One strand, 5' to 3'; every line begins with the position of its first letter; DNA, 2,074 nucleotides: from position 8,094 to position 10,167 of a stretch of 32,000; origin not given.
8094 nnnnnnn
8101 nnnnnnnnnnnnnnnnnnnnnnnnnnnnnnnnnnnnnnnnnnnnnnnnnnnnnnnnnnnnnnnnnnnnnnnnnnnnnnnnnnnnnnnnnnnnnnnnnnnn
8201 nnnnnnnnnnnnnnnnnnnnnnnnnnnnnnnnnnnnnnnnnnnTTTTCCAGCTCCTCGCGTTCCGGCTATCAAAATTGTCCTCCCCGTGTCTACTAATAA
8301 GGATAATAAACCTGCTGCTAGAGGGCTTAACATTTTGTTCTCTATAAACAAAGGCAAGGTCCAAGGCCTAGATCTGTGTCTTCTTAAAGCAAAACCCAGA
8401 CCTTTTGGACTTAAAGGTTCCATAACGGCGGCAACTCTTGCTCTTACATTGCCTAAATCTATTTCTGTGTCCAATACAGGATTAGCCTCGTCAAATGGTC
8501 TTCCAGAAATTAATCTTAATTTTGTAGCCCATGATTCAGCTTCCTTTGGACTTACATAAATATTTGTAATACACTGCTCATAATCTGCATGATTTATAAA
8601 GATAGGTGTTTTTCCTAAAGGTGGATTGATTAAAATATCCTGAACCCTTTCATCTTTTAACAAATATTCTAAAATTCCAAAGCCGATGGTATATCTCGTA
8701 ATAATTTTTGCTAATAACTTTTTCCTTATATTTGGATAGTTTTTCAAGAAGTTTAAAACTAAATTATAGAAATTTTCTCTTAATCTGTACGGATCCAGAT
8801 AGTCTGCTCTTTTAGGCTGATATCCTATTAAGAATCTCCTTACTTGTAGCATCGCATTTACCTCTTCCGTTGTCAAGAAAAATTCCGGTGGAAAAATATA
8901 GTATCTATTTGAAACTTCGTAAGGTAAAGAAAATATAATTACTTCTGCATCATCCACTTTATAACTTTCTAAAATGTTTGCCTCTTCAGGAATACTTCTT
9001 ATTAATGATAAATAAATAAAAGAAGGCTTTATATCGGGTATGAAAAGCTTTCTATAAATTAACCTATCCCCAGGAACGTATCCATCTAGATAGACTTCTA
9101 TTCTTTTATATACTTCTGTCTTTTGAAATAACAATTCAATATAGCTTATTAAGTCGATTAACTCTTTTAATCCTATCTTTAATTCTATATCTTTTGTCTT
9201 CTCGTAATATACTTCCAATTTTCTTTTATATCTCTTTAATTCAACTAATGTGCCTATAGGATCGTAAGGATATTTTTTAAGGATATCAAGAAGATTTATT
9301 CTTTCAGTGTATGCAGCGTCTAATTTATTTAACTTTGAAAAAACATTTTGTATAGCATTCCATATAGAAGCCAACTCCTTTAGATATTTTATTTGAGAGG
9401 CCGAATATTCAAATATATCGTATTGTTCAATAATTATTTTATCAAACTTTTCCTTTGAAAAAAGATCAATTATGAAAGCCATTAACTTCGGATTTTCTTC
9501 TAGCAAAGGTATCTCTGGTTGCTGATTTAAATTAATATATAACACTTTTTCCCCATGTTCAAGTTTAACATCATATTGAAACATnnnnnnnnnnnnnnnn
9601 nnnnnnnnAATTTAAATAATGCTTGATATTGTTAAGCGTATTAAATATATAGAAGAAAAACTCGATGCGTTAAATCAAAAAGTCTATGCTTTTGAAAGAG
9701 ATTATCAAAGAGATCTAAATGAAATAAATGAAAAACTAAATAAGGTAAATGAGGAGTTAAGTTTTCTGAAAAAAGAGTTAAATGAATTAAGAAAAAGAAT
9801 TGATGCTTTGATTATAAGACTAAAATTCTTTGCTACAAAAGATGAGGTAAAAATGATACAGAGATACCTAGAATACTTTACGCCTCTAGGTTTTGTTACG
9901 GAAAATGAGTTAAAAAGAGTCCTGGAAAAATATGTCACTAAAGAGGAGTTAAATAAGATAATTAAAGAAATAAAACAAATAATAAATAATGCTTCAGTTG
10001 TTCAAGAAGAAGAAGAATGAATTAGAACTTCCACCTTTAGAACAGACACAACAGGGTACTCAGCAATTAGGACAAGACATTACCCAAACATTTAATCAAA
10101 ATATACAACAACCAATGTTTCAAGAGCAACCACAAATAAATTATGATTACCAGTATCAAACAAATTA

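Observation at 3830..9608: Coupled operon: intein-bearing KlbA/FlaI-type ATPase, two-domain FlaJ/TadC-like platform, and an Nre-like protein ending in a PIP box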

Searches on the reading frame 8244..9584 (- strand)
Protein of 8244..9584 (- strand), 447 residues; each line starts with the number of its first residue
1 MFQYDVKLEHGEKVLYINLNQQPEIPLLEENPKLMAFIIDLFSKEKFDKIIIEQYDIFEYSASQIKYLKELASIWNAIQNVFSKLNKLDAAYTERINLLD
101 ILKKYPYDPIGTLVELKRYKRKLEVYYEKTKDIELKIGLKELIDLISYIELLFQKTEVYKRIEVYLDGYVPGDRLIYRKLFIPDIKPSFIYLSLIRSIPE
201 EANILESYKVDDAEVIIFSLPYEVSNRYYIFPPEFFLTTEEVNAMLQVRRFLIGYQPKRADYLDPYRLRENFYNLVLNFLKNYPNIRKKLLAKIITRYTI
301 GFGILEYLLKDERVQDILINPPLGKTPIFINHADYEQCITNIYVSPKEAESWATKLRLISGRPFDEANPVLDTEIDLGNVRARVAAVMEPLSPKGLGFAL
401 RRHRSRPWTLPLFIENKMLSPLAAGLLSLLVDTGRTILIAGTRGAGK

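Call 63: find_homologous_proteins(query=window:8244-9584:-)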
Query window:8244-9584:- (447 aa): 1326 proteins with E <= 0.001 among 8000 candidates; the best 120 are listed.
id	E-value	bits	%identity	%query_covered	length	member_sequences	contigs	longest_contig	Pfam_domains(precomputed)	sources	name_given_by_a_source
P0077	4.4e-172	591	61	99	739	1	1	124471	PF00437.27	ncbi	-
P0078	3.7e-121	423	49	100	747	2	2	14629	PF00437.27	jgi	-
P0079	3.4e-118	414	46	100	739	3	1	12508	PF00437.27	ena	-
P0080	5.1e-114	400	45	100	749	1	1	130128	PF00437.27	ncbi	-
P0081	2.8e-113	397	47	97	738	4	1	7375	PF00437.27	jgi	jgi:type IV secretory pathway ATPase VirB11/archaellum biosynthesis ATPase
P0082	4.5e-112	393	47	100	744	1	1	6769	PF00437.27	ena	-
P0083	6.9e-111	390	44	100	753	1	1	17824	PF00437.27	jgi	jgi:type IV secretory pathway ATPase VirB11/archaellum biosynthesis ATPase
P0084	2.5e-110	388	45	100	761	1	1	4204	PF00437.27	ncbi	-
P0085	6.6e-110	386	46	100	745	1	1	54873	PF00437.27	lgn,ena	-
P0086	2.5e-109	384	42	100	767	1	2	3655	PF00437.27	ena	-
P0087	4.0e-109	384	44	100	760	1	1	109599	PF00437.27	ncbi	-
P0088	5.6e-109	383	43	100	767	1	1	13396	PF00437.27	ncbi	-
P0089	9.5e-109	383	42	100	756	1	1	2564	PF00437.27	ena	-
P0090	1.1e-108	382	43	100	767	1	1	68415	PF00437.27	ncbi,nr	ncbi:type II/IV secretion system ATPase subunit [Candidatus Woesearchaeota archaeon]|nr:type II/IV s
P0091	2.7e-108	381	43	100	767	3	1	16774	PF00437.27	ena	-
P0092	3.8e-108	381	42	100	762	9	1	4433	PF00437.27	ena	-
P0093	4.6e-108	380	42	99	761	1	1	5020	PF00437.27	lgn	-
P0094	7.2e-108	380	43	100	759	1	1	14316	PF00437.27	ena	-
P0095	9.2e-108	379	46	100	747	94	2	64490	PF00437.27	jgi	-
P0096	9.7e-108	379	44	99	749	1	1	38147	PF00437.27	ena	-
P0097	1.1e-107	379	46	99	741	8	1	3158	PF00437.27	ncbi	ncbi:MAG: type II/IV secretion system ATPase subunit [Nanopusillaceae archaeon]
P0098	2.2e-107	378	43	100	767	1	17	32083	PF00437.27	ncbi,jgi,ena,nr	ncbi:type II/IV secretion system ATPase subunit [Candidatus Woesearchaeota archaeon]|nr:type II/IV s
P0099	2.7e-107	378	40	100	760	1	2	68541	PF00437.27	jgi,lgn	-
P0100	2.8e-107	378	43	100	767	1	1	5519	PF00437.27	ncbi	-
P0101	7.4e-107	376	44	99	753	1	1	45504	PF00437.27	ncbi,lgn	ncbi:MAG: type II/IV secretion system ATPase subunit [Candidatus Woesearchaeota archaeon]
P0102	8.2e-107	376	41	99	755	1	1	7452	PF00437.27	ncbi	-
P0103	8.4e-107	376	43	100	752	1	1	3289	PF00437.27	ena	-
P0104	1.6e-106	375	42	100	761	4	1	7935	PF00437.27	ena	-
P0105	1.7e-106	375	44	99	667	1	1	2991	PF00437.27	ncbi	ncbi:MAG: type II/IV secretion system ATPase subunit, partial [Nanopusillaceae archaeon]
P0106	2.2e-106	375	42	100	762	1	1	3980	PF00437.27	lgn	-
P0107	3.1e-106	374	44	99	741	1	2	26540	PF00437.27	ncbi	ncbi:MAG: type II/IV secretion system ATPase subunit [Nanopusillaceae archaeon]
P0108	3.5e-106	374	46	100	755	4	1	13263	PF00437.27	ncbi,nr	ncbi:type II/IV secretion system ATPase subunit [Candidatus Woesearchaeota archaeon]|nr:type II/IV s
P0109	3.8e-106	374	42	100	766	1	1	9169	PF00437.27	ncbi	-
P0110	4.1e-106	374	44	99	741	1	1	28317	PF00437.27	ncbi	ncbi:MAG: type II/IV secretion system ATPase subunit [Nanopusillaceae archaeon]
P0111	4.8e-106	374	42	100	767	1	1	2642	PF00437.27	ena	-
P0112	4.8e-106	374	43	100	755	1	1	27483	PF00437.27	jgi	-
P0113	5.8e-106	373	45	100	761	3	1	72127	PF00437.27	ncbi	-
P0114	9.3e-106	373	44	99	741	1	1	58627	PF00437.27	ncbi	ncbi:MAG: type II/IV secretion system ATPase subunit [Nanopusillaceae archaeon]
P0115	1.5e-105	372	44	98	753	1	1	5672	PF00437.27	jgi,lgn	jgi:type IV secretory pathway ATPase VirB11/archaellum biosynthesis ATPase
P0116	2.1e-105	372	44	99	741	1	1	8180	PF00437.27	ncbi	ncbi:MAG: type II/IV secretion system ATPase subunit [Nanopusillaceae archaeon]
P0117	2.6e-105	371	43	100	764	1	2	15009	PF00437.27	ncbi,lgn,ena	-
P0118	3.3e-105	371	42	100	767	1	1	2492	PF00437.27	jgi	-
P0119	3.4e-105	371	42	100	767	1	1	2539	PF00437.27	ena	-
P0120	3.4e-105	371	43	99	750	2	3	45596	PF00437.27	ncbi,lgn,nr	ncbi:MAG: archaeal flagellar protein FlaI [Candidatus Woesearchaeota archaeon]|nr:archaeal flagellar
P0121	3.9e-105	371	45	100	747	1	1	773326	PF00437.27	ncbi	ncbi:flagella-related ATPase FlaI [Nanoarchaeota archaeon]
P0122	5.0e-105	370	42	100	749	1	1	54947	PF00437.27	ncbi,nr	ncbi:type II/IV secretion system ATPase subunit [Candidatus Woesearchaeota archaeon]|nr:type II/IV s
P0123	5.6e-105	370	44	100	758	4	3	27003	PF00437.27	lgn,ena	-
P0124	1.2e-104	369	44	100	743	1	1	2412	PF00437.27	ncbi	-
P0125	1.4e-104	369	44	98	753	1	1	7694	PF00437.27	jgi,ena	-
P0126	1.7e-104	369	42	100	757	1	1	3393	PF00437.27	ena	-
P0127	1.9e-104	368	41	100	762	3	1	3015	PF00437.27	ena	-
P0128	1.9e-104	368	41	100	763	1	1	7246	PF00437.27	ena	-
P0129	2.1e-104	368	42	100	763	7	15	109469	PF00437.27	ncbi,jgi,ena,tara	jgi:type IV secretory pathway ATPase VirB11/archaellum biosynthesis ATPase|tara:strand:- start:48826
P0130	2.7e-104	368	43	99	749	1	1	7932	PF00437.27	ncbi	ncbi:MAG: type II/IV secretion system ATPase subunit [Nanoarchaeota archaeon]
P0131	4.2e-104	367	41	100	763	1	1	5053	PF00437.27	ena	-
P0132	5.4e-104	367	41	100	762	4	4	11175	PF00437.27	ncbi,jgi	-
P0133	6.1e-104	367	45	100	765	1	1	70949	PF00437.27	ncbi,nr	ncbi:type II/IV secretion system ATPase subunit [Candidatus Woesearchaeota archaeon]|nr:type II/IV s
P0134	6.2e-104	367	44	99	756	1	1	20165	PF00437.27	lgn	-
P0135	6.2e-104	367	42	100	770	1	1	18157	PF00437.27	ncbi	-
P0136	6.2e-104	367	42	100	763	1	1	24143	PF00437.27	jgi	jgi:archaeal flagellar protein FlaI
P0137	6.6e-104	367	43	100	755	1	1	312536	PF00437.27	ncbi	-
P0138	8.0e-104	366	40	100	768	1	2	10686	PF00437.27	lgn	-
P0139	8.3e-104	366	43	100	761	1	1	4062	PF00437.27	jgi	jgi:type IV secretory pathway ATPase VirB11/archaellum biosynthesis ATPase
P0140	8.7e-104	366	44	100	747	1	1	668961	PF00437.27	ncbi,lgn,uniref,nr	ncbi:flagella-related ATPase FlaI [Nanobdella aerobiophila]|uniref:Flagella-related ATPase FlaI n=1 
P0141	9.8e-104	366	43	100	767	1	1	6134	PF00437.27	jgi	jgi:archaeal flagellar protein FlaI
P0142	1.1e-103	366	43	98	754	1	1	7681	PF00437.27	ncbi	-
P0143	1.2e-103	366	45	99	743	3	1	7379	PF00437.27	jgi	-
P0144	1.3e-103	366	43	99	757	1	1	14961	PF00437.27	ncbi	-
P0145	1.7e-103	365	42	100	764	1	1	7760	PF00437.27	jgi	-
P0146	1.7e-103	365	44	99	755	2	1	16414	PF00437.27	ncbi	-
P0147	1.8e-103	365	41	100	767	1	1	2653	PF00437.27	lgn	-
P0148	2.1e-103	365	40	100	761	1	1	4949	PF00437.27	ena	-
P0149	2.2e-103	365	42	100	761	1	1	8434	PF00437.27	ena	-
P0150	2.2e-103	365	43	100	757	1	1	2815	PF00437.27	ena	-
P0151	2.4e-103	365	41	100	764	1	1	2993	PF00437.27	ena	-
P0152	2.6e-103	365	42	100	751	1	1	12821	PF00437.27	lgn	-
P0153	2.6e-103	365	43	100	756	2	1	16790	PF00437.27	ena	-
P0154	2.7e-103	365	41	100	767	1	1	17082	PF00437.27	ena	-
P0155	3.8e-103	364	42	98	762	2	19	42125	PF00437.27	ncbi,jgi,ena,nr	ncbi:hypothetical protein COS79_03680 [Candidatus Woesearchaeota archaeon CG06_land_8_20_14_3_00_33_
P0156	4.2e-103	364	40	100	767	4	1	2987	PF00437.27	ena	-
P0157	4.7e-103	364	42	100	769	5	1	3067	PF00437.27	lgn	-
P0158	4.7e-103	364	41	100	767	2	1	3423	PF00437.27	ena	-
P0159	4.7e-103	364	41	100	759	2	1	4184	PF00437.27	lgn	-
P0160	5.2e-103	364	42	98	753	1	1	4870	PF00437.27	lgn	-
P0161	5.9e-103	363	41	100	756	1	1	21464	PF00437.27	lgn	-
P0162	6.2e-103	363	41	100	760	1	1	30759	PF00437.27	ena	-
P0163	6.2e-103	363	42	100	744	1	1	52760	PF00437.27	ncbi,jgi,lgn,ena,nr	ncbi:MAG: type II/IV secretion system ATPase subunit [Nanoarchaeota archaeon]|nr:type II/IV secretio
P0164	6.6e-103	363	41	100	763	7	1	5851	PF00437.27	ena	-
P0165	6.7e-103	363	41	99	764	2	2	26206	PF00437.27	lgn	-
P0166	7.1e-103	363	44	100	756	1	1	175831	PF00437.27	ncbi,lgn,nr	ncbi:type II/IV secretion system ATPase subunit [Candidatus Woesearchaeota archaeon]|nr:type II/IV s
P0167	7.3e-103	363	43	100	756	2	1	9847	PF00437.27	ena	-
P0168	7.6e-103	363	42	98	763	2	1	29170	PF00437.27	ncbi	-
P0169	7.8e-103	363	40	99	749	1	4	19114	PF00437.27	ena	-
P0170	7.8e-103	363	41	98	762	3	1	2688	PF00437.27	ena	-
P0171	7.8e-103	363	42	100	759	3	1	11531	PF00437.27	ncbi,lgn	-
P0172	8.9e-103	363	44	98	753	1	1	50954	PF00437.27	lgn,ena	-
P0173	9.5e-103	363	44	98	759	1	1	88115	PF00437.27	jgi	-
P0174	1.0e-102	363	42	99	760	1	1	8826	PF00437.27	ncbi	-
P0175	1.0e-102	363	42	100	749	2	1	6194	PF00437.27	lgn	-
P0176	1.1e-102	363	43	100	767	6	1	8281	PF00437.27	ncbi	-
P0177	1.2e-102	362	42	99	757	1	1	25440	PF00437.27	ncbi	ncbi:MAG: type II/IV secretion system ATPase subunit [Candidatus Woesearchaeota archaeon]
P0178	1.2e-102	362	42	100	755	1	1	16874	PF00437.27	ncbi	-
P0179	1.2e-102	362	41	99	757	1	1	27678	PF00437.27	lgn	-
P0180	1.4e-102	362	41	100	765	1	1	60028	PF00437.27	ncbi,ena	-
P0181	1.6e-102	362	41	100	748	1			PF00437.27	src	-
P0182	1.7e-102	362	41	100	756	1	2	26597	PF00437.27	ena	-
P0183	1.7e-102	362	43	100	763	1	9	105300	PF00437.27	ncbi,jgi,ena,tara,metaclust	tara:strand:- start:12214 stop:14505 length:2292 start_codon:yes stop_codon:yes gene_type:complete|m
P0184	1.9e-102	362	43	99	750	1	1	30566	PF00437.27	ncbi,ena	-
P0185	2.0e-102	362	41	100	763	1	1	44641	PF00437.27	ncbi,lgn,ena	-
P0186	3.0e-102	361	41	99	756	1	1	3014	PF00437.27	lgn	-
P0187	3.3e-102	361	42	100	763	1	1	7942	PF00437.27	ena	-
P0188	3.5e-102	361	41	99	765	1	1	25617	PF00437.27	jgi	jgi:type IV secretory pathway ATPase VirB11/archaellum biosynthesis ATPase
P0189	3.7e-102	361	42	100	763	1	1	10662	PF00437.27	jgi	-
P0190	4.3e-102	361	40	99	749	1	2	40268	PF00437.27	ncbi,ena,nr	ncbi:MAG: hypothetical protein CMH62_02205 [Nanoarchaeota archaeon]|nr:hypothetical protein [Nanoarc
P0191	5.1e-102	360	41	100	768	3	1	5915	PF00437.27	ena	-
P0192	5.1e-102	360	42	100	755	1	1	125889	PF00437.27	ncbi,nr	ncbi:type II/IV secretion system ATPase subunit [Candidatus Woesearchaeota archaeon]|nr:type II/IV s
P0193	5.5e-102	360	42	99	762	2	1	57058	PF00437.27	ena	-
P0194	7.7e-102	360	40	100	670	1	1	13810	PF00437.27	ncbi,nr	ncbi:MAG: type II/IV secretion system ATPase subunit, partial [Nanoarchaeota archaeon]|nr:type II/IV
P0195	7.9e-102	360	41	100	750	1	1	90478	PF00437.27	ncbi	-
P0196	8.4e-102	360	41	100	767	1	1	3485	PF00437.27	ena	-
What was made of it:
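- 1326 proteins match the N-terminal part (call 63).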

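Call 72: predict_structure(alignment_id=A4)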
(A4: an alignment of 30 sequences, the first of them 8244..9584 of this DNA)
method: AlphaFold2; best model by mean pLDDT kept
length: 447 residues; sequences in the alignment: 30
mean_pLDDT: 85.6   pTM: 0.51
mean pLDDT of the five models: 85.6, 83.9, 83.9, 82.6, 82.3
residues with pLDDT >= 90: 211; 70-90: 192; 50-70: 24; < 50: 20
segments of 3 or more residues with pLDDT < 50: 187-193, 435-447
pLDDT, mean of each block of 10 residues (from residue 1): 87 90 85 95 92 83 92 95 89 95 96 96 96 94 96 95 90 89 64 59 89 90 91 82 81 78 86 91 87 90 92 91 87 92 85 90 88 86 90 89 70 75 74 50 35
secondary structure, 60 per line:
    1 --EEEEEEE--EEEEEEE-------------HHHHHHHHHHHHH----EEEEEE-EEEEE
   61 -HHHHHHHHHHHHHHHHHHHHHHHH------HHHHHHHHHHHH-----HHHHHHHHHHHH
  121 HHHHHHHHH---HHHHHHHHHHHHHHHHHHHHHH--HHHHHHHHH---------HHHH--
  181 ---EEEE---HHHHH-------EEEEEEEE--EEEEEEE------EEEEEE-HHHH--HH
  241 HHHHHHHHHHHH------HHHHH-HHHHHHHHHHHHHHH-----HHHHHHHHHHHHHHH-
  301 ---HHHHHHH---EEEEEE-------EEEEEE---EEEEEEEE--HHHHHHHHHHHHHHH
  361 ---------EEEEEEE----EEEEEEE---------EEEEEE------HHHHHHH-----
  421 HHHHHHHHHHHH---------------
elements in order: E3-9 E12-18 H32-44 E49-54 E56-60 H62-85 H92-103 H109-129 H133-154 H157-165 H175-178 E184-187 H191-195 E203-210 E213-219 E226-231 H233-236 H239-252 H259-263 H265-279 H285-299 H304-310 E314-319 E327-332 E336-343 H346-360 E370-376 E381-387 E397-402 H409-415 H421-432

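Call 77: fold_search(model_id=the predicted structure, library=pdb)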
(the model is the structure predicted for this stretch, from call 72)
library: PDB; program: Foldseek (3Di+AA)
matches with E <= 10: 1045; with E <= 0.001: 12
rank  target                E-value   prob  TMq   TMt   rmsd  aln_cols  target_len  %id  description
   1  2oap_1                1.1e-09  1.00  0.31  0.28   7.7       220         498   24  Crystal structure of the archaeal secretion ATPase GspE in complex with AMP-PNP (released 2007-02-13)
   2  4ihq_C                2.5e-09  1.00  0.39  0.35   6.3       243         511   22  Archaellum Assembly ATPase FlaI bound to ADP (released 2013-03-06)
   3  2oap_2                2.7e-09  1.00  0.40  0.36   4.0       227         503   22  Crystal structure of the archaeal secretion ATPase GspE in complex with AMP-PNP (released 2007-02-13)
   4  4ihq_A                1.0e-08  1.00  0.39  0.34   5.6       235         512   23  Archaellum Assembly ATPase FlaI bound to ADP (released 2013-03-06)
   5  4ii7_D                1.6e-08  1.00  0.39  0.35   5.9       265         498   22  Archaellum Assembly ATPase FlaI (released 2013-03-06)
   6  4ii7_B                1.8e-08  1.00  0.38  0.34   5.6       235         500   22  Archaellum Assembly ATPase FlaI (released 2013-03-06)
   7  4ii7_C                1.9e-08  1.00  0.37  0.33   5.9       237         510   23  Archaellum Assembly ATPase FlaI (released 2013-03-06)
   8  4ii7_A                4.0e-08  1.00  0.36  0.32   5.9       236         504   23  Archaellum Assembly ATPase FlaI (released 2013-03-06)
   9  9e24_A                5.1e-07  1.00  0.30  0.32   6.7       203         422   20  Closed structure of CpaF without nucleotides (Apo dataset) (released 2025-04-23)
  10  8rjf_A                1.7e-06  1.00  0.29  0.31   6.9       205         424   22  TadA/CpaF with ADP (released 2024-08-14)
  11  8rkd_B                1.7e-06  1.00  0.29  0.31   7.4       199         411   19  TadA/CpaF with AMPPNP (released 2024-08-14)
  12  8rkd_A                2.1e-06  1.00  0.29  0.30   6.7       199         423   21  TadA/CpaF with AMPPNP (released 2024-08-14)
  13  1nlz_D                1.5e-03  1.00  0.18  0.24   8.0       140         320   15  Crystal structure of unliganded traffic ATPase of the type IV secretion system of helicobacter pylori (released 2003-05-06)
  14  1nlz_B                1.7e-03  1.00  0.20  0.28   7.0       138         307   17  Crystal structure of unliganded traffic ATPase of the type IV secretion system of helicobacter pylori (released 2003-05-06)
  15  2pt7_B                1.9e-03  1.00  0.21  0.30   6.5       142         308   18  Crystal structure of Cag VirB11 (HP0525) and an inhibitory protein (HP1451) (released 2007-11-13)
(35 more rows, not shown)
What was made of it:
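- On GspE/FlaI/VirB11-type secretion ATPase (Pfam T2SSE PF00437): Foldseek of the N-terminal model gives 2OAP 1e-9 and 4IHQ 2.5e-9 (call 77).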

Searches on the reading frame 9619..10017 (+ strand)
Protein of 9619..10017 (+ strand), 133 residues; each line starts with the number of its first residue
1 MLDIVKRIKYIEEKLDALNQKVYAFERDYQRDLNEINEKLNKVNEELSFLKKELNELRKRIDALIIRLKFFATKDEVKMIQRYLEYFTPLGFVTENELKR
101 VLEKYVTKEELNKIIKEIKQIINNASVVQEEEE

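Call 34: search_protein_families(library=pfam, proteins=[window:9619-10017:+], max_evalue=0.01)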
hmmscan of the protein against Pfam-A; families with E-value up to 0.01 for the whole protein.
window:9619-10017:+ (133 aa): 16 families
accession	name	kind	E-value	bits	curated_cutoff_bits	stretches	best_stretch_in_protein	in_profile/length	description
PF05531.17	NPV_P10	-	1.4e-05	25.9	29.8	1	2-57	7-61/75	Nucleopolyhedrovirus P10 protein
PF01519.22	DUF16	-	0.00021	22.2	40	1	4-64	39-102/104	Protein of unknown function DUF16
PF23430.1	DUF7117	-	0.00031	20.9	28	0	80-123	72-115/232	Family of unknown function (DUF7117)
PF04136.21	COG3_N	-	0.00036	20.9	27.9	1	31-122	18-107/147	Conserved oligomeric Golgi complex subunit 3, N-terminal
PF20667.3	Sec10_N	-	0.0025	18.4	27.4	1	11-65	22-76/118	Exocyst complex component Sec10, N-terminal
PF16326.10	ABC_tran_CTD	-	0.0029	18.2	32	1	5-48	14-58/69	ABC transporter C-terminal domain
PF22215.1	MLKL_N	-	0.0038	17.2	27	0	51-121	22-91/142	Mixed lineage kinase domain-like N-terminal domain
PF15619.11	Lebercilin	-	0.0039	17.2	34.3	1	6-62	131-187/193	Ciliary protein causing Leber congenital amaurosis disease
PF04108.17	ATG17_like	-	0.0057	16.6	43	1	7-125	32-128/355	Autophagy protein ATG17-like domain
PF06103.16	DUF948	-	0.0064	17.1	37.2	0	7-60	20-69/89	Bacterial protein of unknown function (DUF948)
PF07889.17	DUF1664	-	0.0066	16.9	34.6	0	9-63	44-98/124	Protein of unknown function (DUF1664)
PF14257.11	DUF4349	-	0.007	16.2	27.7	1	3-76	89-160/213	Domain of unknown function (DUF4349)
PF08676.16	MutL_C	-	0.0072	16.5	25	0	50-96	34-80/142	MutL C terminal dimerisation domain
PF22216.1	Sas-6_C_CC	-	0.0074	16.9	27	0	10-57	7-50/57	Spindle assembly abnormal protein 6 homolog, C-terminal coiled coil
PF16740.10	SKA2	-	0.0082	16.4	30.1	1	7-69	17-76/110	Spindle and kinetochore-associated protein 2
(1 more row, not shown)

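Call 70: search_solved_structures(query=A6, max_evalue=1)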
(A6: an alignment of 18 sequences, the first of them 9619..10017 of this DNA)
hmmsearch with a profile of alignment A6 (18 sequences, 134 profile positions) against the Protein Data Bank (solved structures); distinct sequences matched with E-value up to 1: 152 (the best 60 are shown).
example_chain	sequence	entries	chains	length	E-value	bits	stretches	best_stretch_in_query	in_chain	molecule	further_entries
8a3k_UNK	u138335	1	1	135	2.2e-05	27.6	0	65-93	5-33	sc-apCC-4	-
7zr2_A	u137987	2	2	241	0.00028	24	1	22-82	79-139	Spike protein S2',Chimeric protein mimic of SARS-CoV-2 Spike HR1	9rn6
4r0r_A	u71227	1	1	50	0.00066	22.7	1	63-94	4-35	eboIZN21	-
6ds9_A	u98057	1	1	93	0.0037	20.3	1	12-90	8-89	de novo designed three helix bundle GRa3D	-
9r1n_A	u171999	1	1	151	0.0055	19.8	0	66-94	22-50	sc-apCC-4-DPH-2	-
8qox_B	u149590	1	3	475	0.0062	19.6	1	12-92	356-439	Conserved membrane protein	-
6gao_A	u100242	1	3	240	0.0084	19.2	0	8-91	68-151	Outer capsid protein sigma-1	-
5apz_A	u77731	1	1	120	0.0091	19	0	9-52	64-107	GENERAL CONTROL PROTEIN GCN4, NOR1 TCAR0761, GENERAL CONTROL PROTEIN GCN4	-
5u5b_A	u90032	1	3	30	0.0098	18.9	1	59-86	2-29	Designed trimeric coiled coil peptide with two terpyridine side chains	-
8b45_B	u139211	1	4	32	0.0099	18.9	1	59-85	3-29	CC-Tri-(UbUc)4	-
3jqh_A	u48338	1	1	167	0.01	18.9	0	58-90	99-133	C-type lectin domain family 4 member M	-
7o97_A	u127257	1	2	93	0.012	18.7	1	47-89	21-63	hypothetical protein UY81_C0065G0003 from Candidatus Giovannonibacteria bacterium converte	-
4dzl_A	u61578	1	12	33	0.014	18.5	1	59-85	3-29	COILED-COIL PEPTIDE CC-TRI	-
6kos_A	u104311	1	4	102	0.014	18.5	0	54-94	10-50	SUWA (Super WA20)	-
2yo0_A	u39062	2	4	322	0.014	18.4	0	34-83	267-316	GENERAL CONTROL PROTEIN GCN4, PUTATIVE INNER MEMBRANE PROTEIN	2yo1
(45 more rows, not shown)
